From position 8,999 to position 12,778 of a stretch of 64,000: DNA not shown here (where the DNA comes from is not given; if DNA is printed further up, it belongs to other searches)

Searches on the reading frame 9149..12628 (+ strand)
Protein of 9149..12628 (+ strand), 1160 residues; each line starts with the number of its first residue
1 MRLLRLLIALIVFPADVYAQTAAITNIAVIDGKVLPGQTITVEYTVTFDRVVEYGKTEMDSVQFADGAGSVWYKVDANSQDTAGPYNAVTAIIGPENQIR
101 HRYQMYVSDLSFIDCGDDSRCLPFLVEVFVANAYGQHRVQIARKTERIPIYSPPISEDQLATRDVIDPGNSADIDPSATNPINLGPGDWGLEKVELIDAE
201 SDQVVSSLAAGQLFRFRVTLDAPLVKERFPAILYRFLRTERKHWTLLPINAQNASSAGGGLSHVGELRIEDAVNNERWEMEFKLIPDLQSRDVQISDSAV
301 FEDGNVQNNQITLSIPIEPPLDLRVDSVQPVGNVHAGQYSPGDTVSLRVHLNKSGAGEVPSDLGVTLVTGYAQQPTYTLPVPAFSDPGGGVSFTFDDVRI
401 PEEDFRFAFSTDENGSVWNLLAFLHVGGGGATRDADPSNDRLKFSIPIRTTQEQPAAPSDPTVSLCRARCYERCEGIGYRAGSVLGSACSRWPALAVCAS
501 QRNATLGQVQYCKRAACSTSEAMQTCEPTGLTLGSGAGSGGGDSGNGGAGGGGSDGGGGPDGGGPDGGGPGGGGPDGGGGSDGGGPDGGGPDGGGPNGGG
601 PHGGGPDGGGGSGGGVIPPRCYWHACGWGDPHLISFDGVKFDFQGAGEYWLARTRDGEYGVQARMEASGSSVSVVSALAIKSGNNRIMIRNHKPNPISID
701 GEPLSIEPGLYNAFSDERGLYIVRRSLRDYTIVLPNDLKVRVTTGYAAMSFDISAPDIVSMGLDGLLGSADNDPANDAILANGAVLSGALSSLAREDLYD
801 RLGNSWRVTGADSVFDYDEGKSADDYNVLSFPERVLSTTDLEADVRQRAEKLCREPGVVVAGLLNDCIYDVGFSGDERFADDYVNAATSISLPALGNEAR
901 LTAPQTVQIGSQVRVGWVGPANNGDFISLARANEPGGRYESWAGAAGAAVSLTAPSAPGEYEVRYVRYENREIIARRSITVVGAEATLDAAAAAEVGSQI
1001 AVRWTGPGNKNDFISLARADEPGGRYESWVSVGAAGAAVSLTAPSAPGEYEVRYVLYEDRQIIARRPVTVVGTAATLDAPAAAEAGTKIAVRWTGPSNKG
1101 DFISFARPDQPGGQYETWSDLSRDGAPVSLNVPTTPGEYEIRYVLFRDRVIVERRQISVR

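Call 4: search_protein_families(library=pfam, proteins=[window:9149-12628:+], max_evalue=1)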
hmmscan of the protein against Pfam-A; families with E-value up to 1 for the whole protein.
window:9149-12628:+ (1160 aa): 5 families
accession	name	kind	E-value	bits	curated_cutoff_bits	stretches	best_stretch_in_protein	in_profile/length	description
PF00094.30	VWD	-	5.8e-12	46.6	22.9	1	627-783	3-155/156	von Willebrand factor type D domain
PF24318.1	DUF7490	-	0.00029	20.9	27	1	1128-1160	72-103/106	Domain of unknown function (DUF7490)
PF06534.19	RGM_C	-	0.094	12.2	27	0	842-884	184-226/237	Repulsive guidance molecule (RGM) C-terminal domain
PF10847.13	DUF2656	-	0.11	13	28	1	156-200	80-124/141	Protein of unknown function (DUF2656)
PF02312.22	CBF_beta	-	0.35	10.9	25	0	1138-1156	24-42/167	Core binding factor beta subunit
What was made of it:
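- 9149..12631 (+): G6, 1160 aa secreted protein, the last gene of the operon. It has an N-terminal region with no family match, a Cys-rich segment, a Gly/Pro-rich linker, a VWD domain with a GDPH motif (aa 627-783, about nt 11027-11497) and three C-terminal ~95-aa repeats. Pfam VWD 5.8e-12 (call 4).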

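Call 5: search_protein_families(library=ncbifam, proteins=[window:9149-12628:+], max_evalue=1)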
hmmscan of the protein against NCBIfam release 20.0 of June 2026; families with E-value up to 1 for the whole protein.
window:9149-12628:+ (1160 aa): 2 families
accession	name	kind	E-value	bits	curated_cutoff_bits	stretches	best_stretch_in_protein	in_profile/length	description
NF040866.1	AraD_Arch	equivalog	0.12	11.4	650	0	960-988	249-277/372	arabinonate dehydratase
NF010456.0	PRK13883.1-2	equivalog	0.43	10.4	319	0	1033-1073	96-136/160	conjugal transfer protein TrbH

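Call 85: search_solved_structures(query=window:9149-12628:+, max_evalue=0.01)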
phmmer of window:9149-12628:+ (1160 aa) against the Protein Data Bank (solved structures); distinct sequences matched with E-value up to 0.01: 10.
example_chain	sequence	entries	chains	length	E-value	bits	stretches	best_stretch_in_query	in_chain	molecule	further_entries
8rde_A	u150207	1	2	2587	1.8e-22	82.2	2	613-786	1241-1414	Fc fragment of IgG binding protein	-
8r0t_A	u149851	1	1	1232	1.5e-11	46.1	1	627-790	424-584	Fc fragment of IgG binding protein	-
3eiv_A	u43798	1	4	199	5.3e-06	27.7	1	526-615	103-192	Single-stranded DNA-binding protein 2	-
7qcn_A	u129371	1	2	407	8.4e-06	27.1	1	621-789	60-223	Mucin-2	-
7qcl_A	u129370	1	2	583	2.5e-05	25.5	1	621-789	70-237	Mucin-2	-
7qcu_A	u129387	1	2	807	4.5e-05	24.6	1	621-789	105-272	Mucin-2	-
8ezm_H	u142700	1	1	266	0.002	19.2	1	507-555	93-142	Transmission-reducing antibody AS01-63, Single-chain Fv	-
8r0t_B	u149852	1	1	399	0.0062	17.6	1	631-786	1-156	Fc fragment of IgG binding protein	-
8qci_B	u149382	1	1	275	0.0065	17.5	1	631-786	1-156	IgGFc-binding protein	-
8oes_A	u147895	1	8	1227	0.0081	17.2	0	621-658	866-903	Mucin-5B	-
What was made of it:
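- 9149..12631 (+): Best PDB sequence hit is FCGBP 8rde, 1.8e-22 (call 85).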
